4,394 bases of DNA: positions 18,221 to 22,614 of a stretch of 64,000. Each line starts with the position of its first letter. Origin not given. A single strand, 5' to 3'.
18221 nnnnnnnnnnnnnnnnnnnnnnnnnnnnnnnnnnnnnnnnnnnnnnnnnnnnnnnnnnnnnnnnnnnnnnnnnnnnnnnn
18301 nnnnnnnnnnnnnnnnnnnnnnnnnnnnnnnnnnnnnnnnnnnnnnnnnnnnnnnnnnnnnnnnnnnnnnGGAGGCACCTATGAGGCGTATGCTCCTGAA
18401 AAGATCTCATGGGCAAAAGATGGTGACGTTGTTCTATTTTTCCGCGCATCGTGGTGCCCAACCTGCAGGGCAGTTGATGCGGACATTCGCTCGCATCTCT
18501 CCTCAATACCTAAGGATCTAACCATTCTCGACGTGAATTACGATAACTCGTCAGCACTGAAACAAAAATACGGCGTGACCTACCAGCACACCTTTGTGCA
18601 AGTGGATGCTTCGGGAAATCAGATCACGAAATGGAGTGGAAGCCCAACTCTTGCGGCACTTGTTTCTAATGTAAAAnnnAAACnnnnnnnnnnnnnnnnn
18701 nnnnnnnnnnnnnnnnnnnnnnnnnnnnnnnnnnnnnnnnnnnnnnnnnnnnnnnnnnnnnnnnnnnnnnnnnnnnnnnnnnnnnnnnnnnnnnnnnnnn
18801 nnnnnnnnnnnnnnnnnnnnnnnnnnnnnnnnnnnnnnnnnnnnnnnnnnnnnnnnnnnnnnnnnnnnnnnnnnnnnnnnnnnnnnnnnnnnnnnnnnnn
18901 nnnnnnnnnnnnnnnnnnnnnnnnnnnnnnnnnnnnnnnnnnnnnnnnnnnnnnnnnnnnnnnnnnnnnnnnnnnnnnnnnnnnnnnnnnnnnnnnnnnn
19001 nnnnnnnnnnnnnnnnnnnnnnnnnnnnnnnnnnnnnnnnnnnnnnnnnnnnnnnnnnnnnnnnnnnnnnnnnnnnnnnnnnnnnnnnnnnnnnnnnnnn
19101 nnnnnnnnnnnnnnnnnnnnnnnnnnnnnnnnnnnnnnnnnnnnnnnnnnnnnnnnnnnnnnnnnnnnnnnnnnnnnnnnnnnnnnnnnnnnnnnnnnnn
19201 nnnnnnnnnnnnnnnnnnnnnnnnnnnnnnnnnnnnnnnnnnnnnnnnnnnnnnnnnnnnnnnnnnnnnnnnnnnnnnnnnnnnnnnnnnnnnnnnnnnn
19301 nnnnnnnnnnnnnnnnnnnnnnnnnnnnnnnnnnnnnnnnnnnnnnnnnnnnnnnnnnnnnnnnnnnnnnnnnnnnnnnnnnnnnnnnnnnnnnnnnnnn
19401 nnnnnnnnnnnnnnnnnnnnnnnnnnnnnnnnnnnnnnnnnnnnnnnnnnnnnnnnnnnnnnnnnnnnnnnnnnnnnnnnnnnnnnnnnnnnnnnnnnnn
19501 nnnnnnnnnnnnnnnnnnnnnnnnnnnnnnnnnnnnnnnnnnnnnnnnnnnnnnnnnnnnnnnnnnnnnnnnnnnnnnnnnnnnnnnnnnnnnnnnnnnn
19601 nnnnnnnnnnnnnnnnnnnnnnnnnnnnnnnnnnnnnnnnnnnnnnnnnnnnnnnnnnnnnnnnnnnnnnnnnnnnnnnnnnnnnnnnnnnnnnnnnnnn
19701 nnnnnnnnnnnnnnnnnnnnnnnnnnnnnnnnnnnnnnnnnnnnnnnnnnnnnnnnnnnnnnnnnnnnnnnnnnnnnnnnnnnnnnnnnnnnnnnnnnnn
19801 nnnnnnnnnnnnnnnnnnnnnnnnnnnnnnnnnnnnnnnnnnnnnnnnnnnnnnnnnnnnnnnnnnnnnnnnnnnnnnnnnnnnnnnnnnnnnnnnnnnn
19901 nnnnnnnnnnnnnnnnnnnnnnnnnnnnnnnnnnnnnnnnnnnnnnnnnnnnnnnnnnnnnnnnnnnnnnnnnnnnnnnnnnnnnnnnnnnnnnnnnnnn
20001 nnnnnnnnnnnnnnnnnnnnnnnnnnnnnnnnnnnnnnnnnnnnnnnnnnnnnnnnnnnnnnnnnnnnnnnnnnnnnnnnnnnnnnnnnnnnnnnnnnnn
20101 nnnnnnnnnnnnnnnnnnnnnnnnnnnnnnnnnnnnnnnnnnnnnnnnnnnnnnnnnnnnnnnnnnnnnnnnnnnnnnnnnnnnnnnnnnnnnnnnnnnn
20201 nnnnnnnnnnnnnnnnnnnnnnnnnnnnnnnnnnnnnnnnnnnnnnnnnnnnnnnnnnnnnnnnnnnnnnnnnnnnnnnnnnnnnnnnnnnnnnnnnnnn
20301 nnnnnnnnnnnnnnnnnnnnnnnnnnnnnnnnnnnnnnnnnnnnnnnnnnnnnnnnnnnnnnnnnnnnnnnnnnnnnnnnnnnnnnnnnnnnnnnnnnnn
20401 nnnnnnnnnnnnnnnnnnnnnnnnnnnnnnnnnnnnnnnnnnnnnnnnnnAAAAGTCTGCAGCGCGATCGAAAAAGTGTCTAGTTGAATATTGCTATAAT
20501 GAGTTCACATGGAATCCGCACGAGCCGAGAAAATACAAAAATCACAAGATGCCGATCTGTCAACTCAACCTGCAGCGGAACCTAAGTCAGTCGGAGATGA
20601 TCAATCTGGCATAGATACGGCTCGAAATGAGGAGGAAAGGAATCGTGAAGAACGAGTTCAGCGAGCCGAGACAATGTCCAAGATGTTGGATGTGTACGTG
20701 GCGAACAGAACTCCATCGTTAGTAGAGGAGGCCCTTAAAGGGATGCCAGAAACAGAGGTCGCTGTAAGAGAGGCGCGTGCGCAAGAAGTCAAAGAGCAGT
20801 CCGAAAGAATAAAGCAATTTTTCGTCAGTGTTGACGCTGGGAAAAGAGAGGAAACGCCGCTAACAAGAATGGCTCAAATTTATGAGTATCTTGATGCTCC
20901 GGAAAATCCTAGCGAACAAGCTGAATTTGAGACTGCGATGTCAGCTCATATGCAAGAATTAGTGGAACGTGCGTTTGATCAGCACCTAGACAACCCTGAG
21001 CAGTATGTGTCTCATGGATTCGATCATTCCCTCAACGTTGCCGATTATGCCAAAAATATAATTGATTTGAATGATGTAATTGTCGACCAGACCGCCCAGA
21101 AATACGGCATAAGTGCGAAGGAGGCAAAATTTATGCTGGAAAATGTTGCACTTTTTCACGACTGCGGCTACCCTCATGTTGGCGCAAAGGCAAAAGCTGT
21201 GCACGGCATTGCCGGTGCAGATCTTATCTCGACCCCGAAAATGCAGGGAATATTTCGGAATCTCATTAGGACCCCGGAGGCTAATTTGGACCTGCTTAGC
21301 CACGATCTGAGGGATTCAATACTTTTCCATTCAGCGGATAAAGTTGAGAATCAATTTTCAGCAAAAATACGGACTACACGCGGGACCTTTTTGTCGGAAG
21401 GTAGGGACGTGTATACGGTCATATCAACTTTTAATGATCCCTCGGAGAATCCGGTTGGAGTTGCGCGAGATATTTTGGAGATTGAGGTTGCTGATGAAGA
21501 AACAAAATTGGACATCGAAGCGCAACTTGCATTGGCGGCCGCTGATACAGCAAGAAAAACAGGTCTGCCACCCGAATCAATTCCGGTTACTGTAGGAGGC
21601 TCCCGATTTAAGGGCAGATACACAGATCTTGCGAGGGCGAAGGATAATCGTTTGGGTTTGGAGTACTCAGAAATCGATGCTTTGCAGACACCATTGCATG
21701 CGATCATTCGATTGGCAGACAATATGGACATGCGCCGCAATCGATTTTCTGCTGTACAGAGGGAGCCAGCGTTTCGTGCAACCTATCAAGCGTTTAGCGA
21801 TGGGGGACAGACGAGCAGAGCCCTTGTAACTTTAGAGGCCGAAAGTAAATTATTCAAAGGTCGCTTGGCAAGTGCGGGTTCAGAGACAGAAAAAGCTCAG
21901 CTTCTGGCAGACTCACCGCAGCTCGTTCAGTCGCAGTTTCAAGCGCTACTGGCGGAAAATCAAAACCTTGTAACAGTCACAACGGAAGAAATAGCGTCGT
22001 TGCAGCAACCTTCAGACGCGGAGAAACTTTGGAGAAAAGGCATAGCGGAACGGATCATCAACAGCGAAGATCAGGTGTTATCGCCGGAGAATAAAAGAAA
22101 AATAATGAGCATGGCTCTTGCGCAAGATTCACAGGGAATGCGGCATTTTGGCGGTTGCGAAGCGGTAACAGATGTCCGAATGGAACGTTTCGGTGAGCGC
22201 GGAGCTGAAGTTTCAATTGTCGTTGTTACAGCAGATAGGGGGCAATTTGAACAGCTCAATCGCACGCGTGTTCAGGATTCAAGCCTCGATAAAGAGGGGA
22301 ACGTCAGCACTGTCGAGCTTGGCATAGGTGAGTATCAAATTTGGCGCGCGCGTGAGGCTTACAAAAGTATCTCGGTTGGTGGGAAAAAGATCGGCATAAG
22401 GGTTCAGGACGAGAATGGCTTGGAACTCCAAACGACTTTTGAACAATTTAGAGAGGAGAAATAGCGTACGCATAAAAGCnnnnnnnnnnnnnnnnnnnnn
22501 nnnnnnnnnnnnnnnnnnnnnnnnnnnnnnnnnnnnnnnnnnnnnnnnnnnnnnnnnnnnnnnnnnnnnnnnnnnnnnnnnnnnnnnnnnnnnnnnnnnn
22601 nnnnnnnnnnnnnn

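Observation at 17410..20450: XRE regulator, membrane protein, Met-rich extracytoplasmic thioredoxin and DipZ-like CcdA-Trx module with a palindromic operator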

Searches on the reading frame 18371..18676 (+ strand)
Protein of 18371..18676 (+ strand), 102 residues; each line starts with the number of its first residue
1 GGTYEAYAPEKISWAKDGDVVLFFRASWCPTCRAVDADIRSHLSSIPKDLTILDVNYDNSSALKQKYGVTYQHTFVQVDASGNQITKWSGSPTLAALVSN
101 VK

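Call 52: search_protein_representatives(protein=window:18371-18676:+)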
Query: 102 residues. Proteins with E-value up to 0.001 (for the whole library): 3414; up to 1e-10: 2423; up to 1e-30: 244. The best 150 are listed.
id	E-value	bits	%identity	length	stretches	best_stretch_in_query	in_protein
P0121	7.7e-72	254.1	61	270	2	2-102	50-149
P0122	8.2e-60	215.5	47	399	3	15-101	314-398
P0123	8.4e-57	205.8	46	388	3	3-90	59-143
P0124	7.4e-56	202.8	45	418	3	6-102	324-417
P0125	3.2e-55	200.8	52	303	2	2-98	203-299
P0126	1.0e-53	195.9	46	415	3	16-97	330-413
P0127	2.4e-49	181.9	48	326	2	2-99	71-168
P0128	7.7e-46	170.6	76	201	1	2-102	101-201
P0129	1.6e-45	169.6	40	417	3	5-93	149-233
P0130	2.9e-45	168.8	54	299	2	5-95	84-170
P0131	3.0e-45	168.8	78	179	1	2-101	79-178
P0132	5.7e-44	164.6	77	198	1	2-101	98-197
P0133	5.9e-44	164.6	72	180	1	2-102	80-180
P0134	3.3e-43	162.2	76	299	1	2-101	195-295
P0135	5.0e-43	161.6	47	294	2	7-99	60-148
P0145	6.5e-41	154.8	74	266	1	2-101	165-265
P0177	1.7e-38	147.1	64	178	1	2-102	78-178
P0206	1.1e-36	141.2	69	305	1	2-102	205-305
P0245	7.3e-35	135.4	61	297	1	2-102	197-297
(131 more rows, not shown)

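Call 56: search_protein_families(library=pfam, proteins=[P0206, P0134, P0145, P0245, P0177], max_evalue=0.01)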
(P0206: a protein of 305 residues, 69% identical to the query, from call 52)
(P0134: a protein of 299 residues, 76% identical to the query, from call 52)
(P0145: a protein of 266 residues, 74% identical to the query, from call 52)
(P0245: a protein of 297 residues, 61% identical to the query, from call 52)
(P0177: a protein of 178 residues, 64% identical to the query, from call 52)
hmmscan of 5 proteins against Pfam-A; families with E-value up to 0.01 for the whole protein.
P0206 (305 aa): 6 families
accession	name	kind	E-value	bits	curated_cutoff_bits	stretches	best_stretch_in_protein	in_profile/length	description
PF00085.26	Thioredoxin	-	1.6e-11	44.6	23.5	1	218-304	15-101/103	Thioredoxin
PF13899.12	Thioredoxin_7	-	5.3e-05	23.7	27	1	210-245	6-42/83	Thioredoxin-like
PF13098.12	Thioredoxin_2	-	0.00015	22.5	27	1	221-290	6-90/104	Thioredoxin-like domain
PF08534.16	Redoxin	-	0.0003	21.1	26.6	1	214-260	22-72/148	Redoxin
PF00578.27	AhpC-TSA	-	0.0016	18.8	26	1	218-291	23-98/124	AhpC/TSA family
PF13905.12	Thioredoxin_8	-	0.0023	18.7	27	0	223-263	4-46/94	Thioredoxin-like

P0134 (299 aa): 7 families
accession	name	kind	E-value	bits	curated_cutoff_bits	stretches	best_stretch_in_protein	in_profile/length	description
PF00085.26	Thioredoxin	-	2e-09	37.8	23.5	1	210-293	17-99/103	Thioredoxin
PF00578.27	AhpC-TSA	-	6.3e-05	23.3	26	1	210-282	23-98/124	AhpC/TSA family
PF13905.12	Thioredoxin_8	-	0.00018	22.2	27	0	214-254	4-46/94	Thioredoxin-like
PF13098.12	Thioredoxin_2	-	0.0028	18.4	27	0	212-282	6-58/104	Thioredoxin-like domain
PF13899.12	Thioredoxin_7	-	0.0034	17.9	27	1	207-236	12-42/83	Thioredoxin-like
PF08534.16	Redoxin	-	0.0041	17.3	26.6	1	211-280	28-100/148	Redoxin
PF06110.17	TXD17-like_Trx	-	0.0048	17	23.1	1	220-258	35-73/119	Thioredoxin domain-containing protein 17-like, thioredoxin domain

P0145 (266 aa): 3 families
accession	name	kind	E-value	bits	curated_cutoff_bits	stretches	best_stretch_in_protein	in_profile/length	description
PF20606.3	DUF6799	-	1.2e-09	38.2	26.8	1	65-123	3-62/63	Domain of unknown function (DUF6799)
PF00085.26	Thioredoxin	-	4.6e-08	33.4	23.5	1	182-264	19-100/103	Thioredoxin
PF00578.27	AhpC-TSA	-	0.0013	19.1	26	1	181-230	24-76/124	AhpC/TSA family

P0245 (297 aa): 4 families
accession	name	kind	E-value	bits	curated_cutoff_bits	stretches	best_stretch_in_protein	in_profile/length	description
PF00085.26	Thioredoxin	-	3.6e-09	37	23.5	1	211-296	17-101/103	Thioredoxin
PF13899.12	Thioredoxin_7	-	0.0026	18.3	27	1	213-240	18-45/83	Thioredoxin-like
PF18933.6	PsbP_2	-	0.0046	17.4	27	0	22-183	33-181/184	PsbP-like protein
PF00578.27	AhpC-TSA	-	0.0081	16.5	26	0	214-280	27-95/124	AhpC/TSA family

P0177 (178 aa): 7 families
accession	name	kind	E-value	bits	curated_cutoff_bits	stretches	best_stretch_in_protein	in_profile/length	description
PF00085.26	Thioredoxin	-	2.6e-09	37.4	23.5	1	85-165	12-89/103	Thioredoxin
PF00578.27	AhpC-TSA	-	5.5e-05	23.5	26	1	94-141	25-75/124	AhpC/TSA family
PF13098.12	Thioredoxin_2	-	0.00083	20.1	27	1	93-160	5-87/104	Thioredoxin-like domain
PF13899.12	Thioredoxin_7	-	0.0015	19.1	27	1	89-115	13-39/83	Thioredoxin-like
PF13905.12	Thioredoxin_8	-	0.002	18.9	27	0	96-136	4-46/94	Thioredoxin-like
PF08534.16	Redoxin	-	0.0044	17.3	26.6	0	91-112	26-48/148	Redoxin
PF06110.17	TXD17-like_Trx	-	0.0093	16.1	23.1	0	102-140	35-73/119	Thioredoxin domain-containing protein 17-like, thioredoxin domain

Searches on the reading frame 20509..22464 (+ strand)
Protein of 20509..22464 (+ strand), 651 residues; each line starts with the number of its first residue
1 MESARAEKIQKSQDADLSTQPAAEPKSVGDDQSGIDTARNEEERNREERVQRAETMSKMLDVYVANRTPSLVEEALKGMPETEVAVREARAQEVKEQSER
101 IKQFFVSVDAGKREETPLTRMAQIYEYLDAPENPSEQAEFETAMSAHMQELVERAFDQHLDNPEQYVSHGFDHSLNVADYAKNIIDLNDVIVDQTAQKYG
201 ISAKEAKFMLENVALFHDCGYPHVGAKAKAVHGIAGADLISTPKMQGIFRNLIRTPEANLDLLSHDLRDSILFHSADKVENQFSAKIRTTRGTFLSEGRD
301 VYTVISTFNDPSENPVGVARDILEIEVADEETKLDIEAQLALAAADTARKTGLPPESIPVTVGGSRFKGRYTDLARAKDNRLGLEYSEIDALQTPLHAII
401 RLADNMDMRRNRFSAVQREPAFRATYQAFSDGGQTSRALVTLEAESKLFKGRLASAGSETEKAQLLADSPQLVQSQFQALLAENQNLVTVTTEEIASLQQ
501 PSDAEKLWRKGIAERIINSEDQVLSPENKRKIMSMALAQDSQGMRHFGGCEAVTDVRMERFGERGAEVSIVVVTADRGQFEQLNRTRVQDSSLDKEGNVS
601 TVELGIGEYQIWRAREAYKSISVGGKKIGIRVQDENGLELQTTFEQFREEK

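Call 3: search_protein_families(library=pfam, proteins=[window:20509-22464:+], max_evalue=0.01)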
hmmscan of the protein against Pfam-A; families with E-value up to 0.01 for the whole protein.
window:20509-22464:+ (651 aa): 1 family
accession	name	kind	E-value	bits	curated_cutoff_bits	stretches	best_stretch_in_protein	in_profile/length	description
PF01966.28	HD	-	0.0059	17.3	22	0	171-241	2-67/116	HD domain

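Call 14: search_protein_families(library=ncbifam, proteins=[window:20509-22464:+], max_evalue=0.01)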
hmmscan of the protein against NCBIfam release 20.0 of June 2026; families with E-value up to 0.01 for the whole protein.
window:20509-22464:+ (651 aa): 0 families
